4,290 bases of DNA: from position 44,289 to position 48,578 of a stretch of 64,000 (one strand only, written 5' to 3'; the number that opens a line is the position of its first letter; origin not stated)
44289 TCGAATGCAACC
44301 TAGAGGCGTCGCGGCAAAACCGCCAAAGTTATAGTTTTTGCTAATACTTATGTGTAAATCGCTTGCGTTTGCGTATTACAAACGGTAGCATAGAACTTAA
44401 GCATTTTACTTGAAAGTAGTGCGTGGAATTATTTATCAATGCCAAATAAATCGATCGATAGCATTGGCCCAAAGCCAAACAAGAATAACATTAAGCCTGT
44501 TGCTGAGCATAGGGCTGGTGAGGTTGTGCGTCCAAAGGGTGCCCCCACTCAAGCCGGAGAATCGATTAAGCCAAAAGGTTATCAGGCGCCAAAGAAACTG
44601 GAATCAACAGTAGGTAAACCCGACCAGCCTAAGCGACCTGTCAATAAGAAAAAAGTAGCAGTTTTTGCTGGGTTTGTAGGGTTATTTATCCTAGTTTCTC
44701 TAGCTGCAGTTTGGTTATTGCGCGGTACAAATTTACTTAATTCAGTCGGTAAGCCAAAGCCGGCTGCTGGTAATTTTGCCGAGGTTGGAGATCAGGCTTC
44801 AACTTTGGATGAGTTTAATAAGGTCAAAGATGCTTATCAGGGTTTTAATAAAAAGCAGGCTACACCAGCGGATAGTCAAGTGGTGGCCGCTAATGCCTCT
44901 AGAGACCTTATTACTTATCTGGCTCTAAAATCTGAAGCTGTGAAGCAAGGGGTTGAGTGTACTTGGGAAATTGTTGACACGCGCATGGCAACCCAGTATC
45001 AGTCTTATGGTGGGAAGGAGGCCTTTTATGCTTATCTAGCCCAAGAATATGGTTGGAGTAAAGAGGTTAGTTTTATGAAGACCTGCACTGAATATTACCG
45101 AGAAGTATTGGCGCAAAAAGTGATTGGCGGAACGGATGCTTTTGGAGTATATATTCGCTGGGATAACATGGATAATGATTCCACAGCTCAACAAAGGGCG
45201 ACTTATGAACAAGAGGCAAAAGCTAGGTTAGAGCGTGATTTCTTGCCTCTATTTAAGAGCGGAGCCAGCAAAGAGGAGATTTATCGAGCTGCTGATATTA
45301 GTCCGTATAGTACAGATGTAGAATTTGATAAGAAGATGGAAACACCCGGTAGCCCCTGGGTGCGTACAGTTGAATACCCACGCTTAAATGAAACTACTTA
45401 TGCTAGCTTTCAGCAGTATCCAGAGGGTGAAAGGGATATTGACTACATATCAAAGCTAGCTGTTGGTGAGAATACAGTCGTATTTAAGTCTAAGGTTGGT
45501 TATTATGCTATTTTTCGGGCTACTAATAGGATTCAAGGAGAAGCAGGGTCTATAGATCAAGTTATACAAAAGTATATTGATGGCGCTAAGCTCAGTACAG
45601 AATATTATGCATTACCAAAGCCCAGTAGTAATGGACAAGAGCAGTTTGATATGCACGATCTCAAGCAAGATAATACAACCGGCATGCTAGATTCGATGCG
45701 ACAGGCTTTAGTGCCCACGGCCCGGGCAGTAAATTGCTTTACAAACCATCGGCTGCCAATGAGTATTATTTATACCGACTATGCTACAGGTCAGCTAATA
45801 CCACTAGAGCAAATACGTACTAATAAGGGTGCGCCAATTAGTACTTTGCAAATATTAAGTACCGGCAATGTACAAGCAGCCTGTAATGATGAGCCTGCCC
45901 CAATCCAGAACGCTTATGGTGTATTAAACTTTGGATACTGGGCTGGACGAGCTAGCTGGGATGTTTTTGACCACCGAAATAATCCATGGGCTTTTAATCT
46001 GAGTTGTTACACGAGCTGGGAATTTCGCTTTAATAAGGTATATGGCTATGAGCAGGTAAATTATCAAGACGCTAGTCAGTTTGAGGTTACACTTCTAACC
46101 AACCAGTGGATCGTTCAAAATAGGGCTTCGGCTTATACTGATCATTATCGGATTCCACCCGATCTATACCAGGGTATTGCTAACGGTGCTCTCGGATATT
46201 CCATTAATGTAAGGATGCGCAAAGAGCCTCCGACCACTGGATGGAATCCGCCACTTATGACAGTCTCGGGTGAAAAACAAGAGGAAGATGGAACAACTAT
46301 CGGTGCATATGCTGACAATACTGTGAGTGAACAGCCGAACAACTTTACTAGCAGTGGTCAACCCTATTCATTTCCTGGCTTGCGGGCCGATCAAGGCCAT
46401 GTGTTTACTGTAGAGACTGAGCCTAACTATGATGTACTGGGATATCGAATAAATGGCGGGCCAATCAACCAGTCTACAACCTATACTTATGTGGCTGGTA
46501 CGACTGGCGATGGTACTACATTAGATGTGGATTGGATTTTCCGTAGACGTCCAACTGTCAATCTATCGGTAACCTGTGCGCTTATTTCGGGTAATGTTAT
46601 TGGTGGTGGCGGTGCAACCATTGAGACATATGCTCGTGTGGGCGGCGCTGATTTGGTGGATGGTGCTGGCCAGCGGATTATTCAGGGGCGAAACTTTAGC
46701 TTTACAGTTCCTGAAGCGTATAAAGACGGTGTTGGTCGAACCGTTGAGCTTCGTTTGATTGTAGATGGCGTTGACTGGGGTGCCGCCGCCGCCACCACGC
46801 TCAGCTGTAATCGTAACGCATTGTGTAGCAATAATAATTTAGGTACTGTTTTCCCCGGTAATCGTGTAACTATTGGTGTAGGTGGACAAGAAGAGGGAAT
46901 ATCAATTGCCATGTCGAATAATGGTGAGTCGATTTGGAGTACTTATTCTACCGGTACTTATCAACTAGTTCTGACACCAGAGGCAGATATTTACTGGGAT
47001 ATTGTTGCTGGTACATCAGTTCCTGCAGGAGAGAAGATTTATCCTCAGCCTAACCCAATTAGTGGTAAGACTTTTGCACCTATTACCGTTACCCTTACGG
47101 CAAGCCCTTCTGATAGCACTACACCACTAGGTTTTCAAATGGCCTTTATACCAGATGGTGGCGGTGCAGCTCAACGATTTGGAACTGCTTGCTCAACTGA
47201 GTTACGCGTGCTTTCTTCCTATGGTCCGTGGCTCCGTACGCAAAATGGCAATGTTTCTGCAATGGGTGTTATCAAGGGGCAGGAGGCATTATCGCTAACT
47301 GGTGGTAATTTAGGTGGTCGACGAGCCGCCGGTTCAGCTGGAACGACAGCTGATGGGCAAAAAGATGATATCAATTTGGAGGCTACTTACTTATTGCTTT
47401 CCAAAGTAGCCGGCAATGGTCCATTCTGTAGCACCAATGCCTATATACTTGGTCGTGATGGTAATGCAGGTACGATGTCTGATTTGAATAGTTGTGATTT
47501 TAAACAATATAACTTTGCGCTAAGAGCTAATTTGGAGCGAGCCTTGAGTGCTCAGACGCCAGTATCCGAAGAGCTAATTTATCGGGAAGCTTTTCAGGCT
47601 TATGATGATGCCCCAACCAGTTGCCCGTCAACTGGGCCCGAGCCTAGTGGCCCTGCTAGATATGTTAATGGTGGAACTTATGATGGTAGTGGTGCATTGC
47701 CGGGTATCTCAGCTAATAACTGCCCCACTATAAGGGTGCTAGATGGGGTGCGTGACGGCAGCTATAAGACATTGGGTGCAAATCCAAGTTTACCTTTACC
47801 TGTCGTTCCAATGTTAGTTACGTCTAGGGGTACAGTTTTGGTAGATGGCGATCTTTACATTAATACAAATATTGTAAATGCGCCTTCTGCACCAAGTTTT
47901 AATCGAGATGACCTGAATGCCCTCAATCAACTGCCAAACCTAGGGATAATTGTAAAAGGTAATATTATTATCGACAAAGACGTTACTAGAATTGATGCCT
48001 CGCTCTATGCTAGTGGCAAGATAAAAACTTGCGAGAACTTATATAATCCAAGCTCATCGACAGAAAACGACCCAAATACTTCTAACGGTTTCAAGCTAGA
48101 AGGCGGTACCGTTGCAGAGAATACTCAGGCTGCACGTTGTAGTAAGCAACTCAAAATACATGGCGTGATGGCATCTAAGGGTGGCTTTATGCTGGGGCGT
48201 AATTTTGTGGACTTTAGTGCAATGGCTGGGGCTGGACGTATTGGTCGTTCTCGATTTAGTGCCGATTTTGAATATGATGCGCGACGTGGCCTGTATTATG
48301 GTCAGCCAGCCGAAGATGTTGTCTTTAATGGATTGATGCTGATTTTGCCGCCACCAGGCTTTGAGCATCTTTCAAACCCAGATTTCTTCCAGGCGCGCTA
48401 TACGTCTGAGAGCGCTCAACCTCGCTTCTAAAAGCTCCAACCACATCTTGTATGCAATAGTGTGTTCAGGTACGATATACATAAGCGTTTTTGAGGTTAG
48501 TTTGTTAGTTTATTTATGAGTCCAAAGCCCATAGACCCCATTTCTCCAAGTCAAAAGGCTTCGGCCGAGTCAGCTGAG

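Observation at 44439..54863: Two tandem paralogous giant surface proteins with a shared C-terminal tail, directly upstream of the type IV pilus operon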

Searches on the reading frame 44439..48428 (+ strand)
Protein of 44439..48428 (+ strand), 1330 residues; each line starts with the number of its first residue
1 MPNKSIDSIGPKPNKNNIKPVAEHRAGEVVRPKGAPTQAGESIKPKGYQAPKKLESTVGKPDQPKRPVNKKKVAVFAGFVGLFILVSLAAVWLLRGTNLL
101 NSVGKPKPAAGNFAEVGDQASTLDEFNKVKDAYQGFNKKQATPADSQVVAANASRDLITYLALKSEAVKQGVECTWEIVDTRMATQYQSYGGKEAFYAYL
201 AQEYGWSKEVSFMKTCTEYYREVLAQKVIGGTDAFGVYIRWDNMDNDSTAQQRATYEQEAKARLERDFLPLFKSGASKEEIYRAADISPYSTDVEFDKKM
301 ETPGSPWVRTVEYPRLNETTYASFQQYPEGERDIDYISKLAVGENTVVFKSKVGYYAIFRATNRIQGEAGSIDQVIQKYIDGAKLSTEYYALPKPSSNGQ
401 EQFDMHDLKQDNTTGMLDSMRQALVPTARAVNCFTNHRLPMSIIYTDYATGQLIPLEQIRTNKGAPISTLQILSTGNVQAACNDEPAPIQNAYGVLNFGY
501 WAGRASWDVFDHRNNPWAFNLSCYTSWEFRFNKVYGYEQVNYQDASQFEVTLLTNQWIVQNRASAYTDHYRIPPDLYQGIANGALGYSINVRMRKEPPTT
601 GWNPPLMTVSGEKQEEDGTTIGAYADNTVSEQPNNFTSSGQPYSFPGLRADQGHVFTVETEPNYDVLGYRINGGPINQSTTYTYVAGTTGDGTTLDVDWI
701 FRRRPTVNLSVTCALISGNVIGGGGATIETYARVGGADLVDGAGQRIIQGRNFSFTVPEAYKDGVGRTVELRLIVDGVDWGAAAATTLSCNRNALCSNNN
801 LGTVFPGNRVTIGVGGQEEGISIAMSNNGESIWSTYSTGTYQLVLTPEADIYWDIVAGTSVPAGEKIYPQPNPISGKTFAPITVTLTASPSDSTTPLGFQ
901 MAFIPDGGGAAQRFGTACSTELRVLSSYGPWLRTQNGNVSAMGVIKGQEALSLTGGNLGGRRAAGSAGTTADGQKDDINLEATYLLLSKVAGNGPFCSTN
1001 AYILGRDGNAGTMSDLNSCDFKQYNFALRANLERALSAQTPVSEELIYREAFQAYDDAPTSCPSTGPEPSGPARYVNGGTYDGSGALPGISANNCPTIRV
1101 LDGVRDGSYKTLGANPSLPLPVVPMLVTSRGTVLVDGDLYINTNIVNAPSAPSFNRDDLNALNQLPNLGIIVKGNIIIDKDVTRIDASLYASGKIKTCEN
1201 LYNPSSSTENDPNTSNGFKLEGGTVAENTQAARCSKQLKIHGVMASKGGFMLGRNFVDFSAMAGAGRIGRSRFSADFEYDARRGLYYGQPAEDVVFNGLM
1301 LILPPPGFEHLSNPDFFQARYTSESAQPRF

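Call 6: search_protein_families(library=pfam, proteins=[window:44439-48428:+], max_evalue=0.1)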
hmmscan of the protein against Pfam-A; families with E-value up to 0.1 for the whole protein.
window:44439-48428:+ (1330 aa): 1 family
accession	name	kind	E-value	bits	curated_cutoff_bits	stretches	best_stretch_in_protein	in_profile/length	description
PF13624.11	SurA_N_3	-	0.01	16.1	27.2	1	71-201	9-139/162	SurA-like N-terminal domain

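Call 10: find_homologous_proteins(query=window:44439-48428:+)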
Query window:44439-48428:+ (1330 aa): 10 proteins with E <= 0.001 among 8000 candidates.
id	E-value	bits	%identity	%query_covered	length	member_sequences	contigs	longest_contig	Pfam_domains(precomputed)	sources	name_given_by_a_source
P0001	0.0e+0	3074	100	100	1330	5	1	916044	-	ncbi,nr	ncbi:hypothetical protein IPM44_00545 [bacterium]|nr:MAG: hypothetical protein IPM44_00545 [bacteriu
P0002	0.0e+0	1999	66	100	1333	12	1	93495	-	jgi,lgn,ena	-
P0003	0.0e+0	1867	61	100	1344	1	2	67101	-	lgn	-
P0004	0.0e+0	1846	63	100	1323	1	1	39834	-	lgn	-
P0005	0.0e+0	1755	59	100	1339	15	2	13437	-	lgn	-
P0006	0.0e+0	1053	42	100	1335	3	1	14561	-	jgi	jgi:hypothetical protein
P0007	6.7e-272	923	41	100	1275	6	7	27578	-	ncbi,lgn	-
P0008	4.3e-261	888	40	100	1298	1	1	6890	-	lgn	-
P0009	4.9e-243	828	38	100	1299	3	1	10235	-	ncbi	ncbi:MAG: hypothetical protein WCI47_03110 [bacterium]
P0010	2.3e-47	179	27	41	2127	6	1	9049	-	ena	-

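Call 11: search_protein_families(library=ncbifam, proteins=[window:44439-48428:+], max_evalue=0.01)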
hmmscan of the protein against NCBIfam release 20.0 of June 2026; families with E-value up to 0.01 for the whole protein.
window:44439-48428:+ (1330 aa): 0 families

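Call 14: find_encoding_contigs(protein=P0002, flank=10000, max_places=3)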
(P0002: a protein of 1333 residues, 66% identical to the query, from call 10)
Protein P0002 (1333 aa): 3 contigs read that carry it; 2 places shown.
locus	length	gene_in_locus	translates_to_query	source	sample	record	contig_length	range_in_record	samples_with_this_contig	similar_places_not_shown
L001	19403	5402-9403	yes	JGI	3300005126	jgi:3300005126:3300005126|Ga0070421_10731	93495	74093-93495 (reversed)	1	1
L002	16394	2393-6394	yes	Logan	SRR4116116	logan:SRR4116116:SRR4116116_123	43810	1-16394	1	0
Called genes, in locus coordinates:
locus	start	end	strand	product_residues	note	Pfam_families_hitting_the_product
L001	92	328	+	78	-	PF21096:RecA_C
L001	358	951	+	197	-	PF27462:RecX_N (weak), PF21982:RecX_HTH1, PF21981:RecX_HTH3 (faint), PF02631:RecX_HTH2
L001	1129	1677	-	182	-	-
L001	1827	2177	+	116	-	PF01250:Ribosomal_S6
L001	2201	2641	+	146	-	PF00436:SSB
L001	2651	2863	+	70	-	PF01084:Ribosomal_S18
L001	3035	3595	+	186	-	PF08207:EFP_N, PF01132:EFP, PF09285:Elong-fact-P_C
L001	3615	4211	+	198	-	-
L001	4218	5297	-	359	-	PF01926:MMR_HSR1, PF02421:FeoB_N, PF06071:YchF-GTPase_C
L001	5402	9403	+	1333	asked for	-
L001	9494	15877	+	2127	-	PF13623:SurA_N_2 (weak)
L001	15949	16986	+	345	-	PF11104:PilM_2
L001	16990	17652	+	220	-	PF05137:PilN (faint)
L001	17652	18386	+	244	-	-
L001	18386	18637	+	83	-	-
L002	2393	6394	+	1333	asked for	-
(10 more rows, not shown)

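Call 15: find_encoding_contigs(protein=P0007, flank=10000, max_places=3)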
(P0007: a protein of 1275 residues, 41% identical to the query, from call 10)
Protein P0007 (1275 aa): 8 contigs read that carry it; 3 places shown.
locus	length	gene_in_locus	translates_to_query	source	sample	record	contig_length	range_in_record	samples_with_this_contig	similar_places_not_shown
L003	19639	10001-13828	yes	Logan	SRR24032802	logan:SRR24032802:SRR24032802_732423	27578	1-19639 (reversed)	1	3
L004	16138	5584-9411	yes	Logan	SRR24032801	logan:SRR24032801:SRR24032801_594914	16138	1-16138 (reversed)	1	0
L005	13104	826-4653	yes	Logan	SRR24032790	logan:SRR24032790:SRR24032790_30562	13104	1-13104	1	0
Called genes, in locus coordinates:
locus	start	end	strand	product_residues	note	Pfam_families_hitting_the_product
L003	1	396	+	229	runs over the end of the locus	PF00230:MIP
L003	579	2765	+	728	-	PF13491:FtsK_4TM, PF17854:FtsK_alpha, PF01580:FtsK_SpoIIIE, PF09397:FtsK_gamma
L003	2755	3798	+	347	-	PF13413:HTH_25, PF09136:Glucodextran_B (weak), PF13464:RodZ_C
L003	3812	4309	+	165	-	PF04461:YajQ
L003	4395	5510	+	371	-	PF00154:RecA_N, PF06745:ATPase (weak), PF08423:Rad51, PF13481:AAA_25 (faint), PF27531:MT3502_N (weak), PF21096:RecA_C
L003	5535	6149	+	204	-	PF27462:RecX_N, PF21982:RecX_HTH1, PF21981:RecX_HTH3 (faint), PF02631:RecX_HTH2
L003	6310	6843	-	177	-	-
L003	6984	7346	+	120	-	PF01250:Ribosomal_S6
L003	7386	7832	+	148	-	PF00436:SSB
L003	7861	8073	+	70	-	PF01084:Ribosomal_S18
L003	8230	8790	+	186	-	PF08207:EFP_N, PF01132:EFP, PF09285:Elong-fact-P_C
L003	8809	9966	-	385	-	PF01926:MMR_HSR1, PF02421:FeoB_N, PF06071:YchF-GTPase_C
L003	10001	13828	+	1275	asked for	-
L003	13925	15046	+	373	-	-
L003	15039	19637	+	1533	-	?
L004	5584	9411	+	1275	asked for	-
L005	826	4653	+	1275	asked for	-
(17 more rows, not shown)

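Call 16: find_encoding_contigs(protein=P0006, flank=10000, max_places=2)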
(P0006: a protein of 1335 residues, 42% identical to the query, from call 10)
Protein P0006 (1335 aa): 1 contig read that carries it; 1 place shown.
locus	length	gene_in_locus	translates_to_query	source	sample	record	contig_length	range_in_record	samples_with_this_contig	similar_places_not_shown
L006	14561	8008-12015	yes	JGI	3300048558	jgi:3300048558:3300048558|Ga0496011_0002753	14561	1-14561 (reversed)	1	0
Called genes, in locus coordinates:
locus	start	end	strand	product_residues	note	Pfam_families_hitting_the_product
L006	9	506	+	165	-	PF04461:YajQ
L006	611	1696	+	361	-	PF00154:RecA_N, PF08423:Rad51, PF13481:AAA_25 (faint), PF06745:ATPase (weak), PF27531:MT3502_N (weak), PF21096:RecA_C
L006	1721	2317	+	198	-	PF27462:RecX_N (weak), PF21982:RecX_HTH1, PF02631:RecX_HTH2, PF21981:RecX_HTH3 (weak)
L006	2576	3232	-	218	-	-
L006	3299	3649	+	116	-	PF01250:Ribosomal_S6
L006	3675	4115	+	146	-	PF00436:SSB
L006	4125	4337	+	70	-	PF01084:Ribosomal_S18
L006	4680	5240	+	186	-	PF08207:EFP_N, PF01132:EFP, PF09285:Elong-fact-P_C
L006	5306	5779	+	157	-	-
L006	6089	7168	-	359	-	PF01926:MMR_HSR1, PF02421:FeoB_N, PF06071:YchF-GTPase_C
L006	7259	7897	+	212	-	PF12917:YfbR-like, PF13023:HD_3, PF01966:HD (weak)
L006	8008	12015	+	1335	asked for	-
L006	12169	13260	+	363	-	-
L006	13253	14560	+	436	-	?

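Call 17: find_encoding_contigs(protein=P0009, flank=10000, max_places=2)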
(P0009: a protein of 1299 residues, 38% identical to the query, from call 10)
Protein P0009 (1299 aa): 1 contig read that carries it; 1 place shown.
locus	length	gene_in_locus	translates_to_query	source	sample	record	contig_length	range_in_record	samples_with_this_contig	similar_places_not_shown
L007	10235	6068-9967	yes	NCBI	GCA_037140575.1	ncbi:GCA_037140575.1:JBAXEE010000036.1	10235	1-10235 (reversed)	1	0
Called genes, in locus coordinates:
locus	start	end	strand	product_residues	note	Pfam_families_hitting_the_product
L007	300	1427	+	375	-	PF00154:RecA_N, PF08423:Rad51, PF13481:AAA_25 (faint), PF06745:ATPase (weak), PF27531:MT3502_N (weak), PF21096:RecA_C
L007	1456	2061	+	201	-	PF21982:RecX_HTH1, PF02631:RecX_HTH2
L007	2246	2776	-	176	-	-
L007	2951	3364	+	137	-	PF01250:Ribosomal_S6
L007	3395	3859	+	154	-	PF00436:SSB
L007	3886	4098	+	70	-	PF01084:Ribosomal_S18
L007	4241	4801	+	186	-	PF08207:EFP_N, PF01132:EFP, PF09285:Elong-fact-P_C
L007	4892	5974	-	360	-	PF01926:MMR_HSR1, PF02421:FeoB_N, PF06071:YchF-GTPase_C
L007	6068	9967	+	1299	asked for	-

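Call 91: search_protein_families(library=pfam, proteins=[L003:13925-15043:+], max_evalue=0.1)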
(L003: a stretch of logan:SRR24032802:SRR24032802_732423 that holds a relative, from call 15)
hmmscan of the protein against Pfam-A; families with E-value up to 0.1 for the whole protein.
L003:13925-15043:+ (373 aa): 3 families
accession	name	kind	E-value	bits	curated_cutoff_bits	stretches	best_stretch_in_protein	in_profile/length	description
PF13623.11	SurA_N_2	-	3.1e-05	24.3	28.5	1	66-127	7-71/145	SurA-like N-terminal domain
PF14155.11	DUF4307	-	0.084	13.2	27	0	66-100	1-35/111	Domain of unknown function (DUF4307)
PF07760.16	DUF1616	-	0.094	12.3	31.6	0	50-98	132-181/307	Protein of unknown function (DUF1616)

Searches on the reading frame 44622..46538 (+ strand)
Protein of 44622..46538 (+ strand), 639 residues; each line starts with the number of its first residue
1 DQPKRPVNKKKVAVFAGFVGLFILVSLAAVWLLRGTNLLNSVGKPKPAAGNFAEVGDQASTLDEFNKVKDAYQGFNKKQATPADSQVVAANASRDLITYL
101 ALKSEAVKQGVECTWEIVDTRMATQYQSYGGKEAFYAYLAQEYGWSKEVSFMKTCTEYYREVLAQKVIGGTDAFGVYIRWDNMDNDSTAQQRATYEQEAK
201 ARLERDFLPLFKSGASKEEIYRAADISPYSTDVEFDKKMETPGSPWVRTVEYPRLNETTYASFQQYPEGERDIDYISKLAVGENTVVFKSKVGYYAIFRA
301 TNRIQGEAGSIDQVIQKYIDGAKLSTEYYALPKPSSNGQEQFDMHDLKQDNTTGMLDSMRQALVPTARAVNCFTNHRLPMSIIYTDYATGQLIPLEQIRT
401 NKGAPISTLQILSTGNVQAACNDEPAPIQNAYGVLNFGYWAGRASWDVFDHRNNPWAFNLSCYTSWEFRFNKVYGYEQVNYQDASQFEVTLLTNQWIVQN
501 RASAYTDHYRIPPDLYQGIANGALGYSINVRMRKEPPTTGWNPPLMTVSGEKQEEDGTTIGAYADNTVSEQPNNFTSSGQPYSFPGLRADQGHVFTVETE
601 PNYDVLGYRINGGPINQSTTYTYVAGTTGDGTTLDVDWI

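Call 57: predict_structure(alignment_id=A4)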
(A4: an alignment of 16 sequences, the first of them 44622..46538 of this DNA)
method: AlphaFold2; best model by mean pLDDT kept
length: 639 residues; sequences in the alignment: 16
mean_pLDDT: 78.6   pTM: 0.62
mean pLDDT of the five models: 78.6, 77.1, 74.5, 73.9, 73.8
residues with pLDDT >= 90: 187; 70-90: 309; 50-70: 81; < 50: 62
segments of 3 or more residues with pLDDT < 50: 1-8, 31-34, 335-367, 429-432, 494-496, 538-540
pLDDT, mean of each block of 10 residues (from residue 1): 45 52 55 54 80 94 92 75 79 91 95 92 66 75 77 88 87 90 76 92 96 93 88 86 86 84 82 91 94 92 87 89 88 48 28 34 46 77 78 76 78 84 62 60 80 77 87 86 86 60 87 66 73 69 81 92 93 93 89 91 91 85 73 90
secondary structure, 60 per line:
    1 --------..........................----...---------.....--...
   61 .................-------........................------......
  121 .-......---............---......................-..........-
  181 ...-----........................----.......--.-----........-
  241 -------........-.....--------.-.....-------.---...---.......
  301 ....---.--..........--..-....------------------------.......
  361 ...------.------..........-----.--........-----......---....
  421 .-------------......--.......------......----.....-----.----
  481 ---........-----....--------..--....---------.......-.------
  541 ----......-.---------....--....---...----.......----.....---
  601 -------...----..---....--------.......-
elements in order: H9-34 E51-55 E58-61 H62-77 H85-108 H115-121 H123-128 H132-143 H147-167 E170-179 H189-212 H217-223 H232-239 E248-255 H257-261 H272-276 E288-290 E294-304 H311-320 H326-329 H354-363 E377-386 H395-402 E408-413 H417-420 E435-440 E443-449 E456-461 E466-470 E487-491 E497-500 H513-516 E526-532 E545-550 H562-565 E568-571 E575-577 E582-588 E593-597 E608-610 E620-623 E632-638
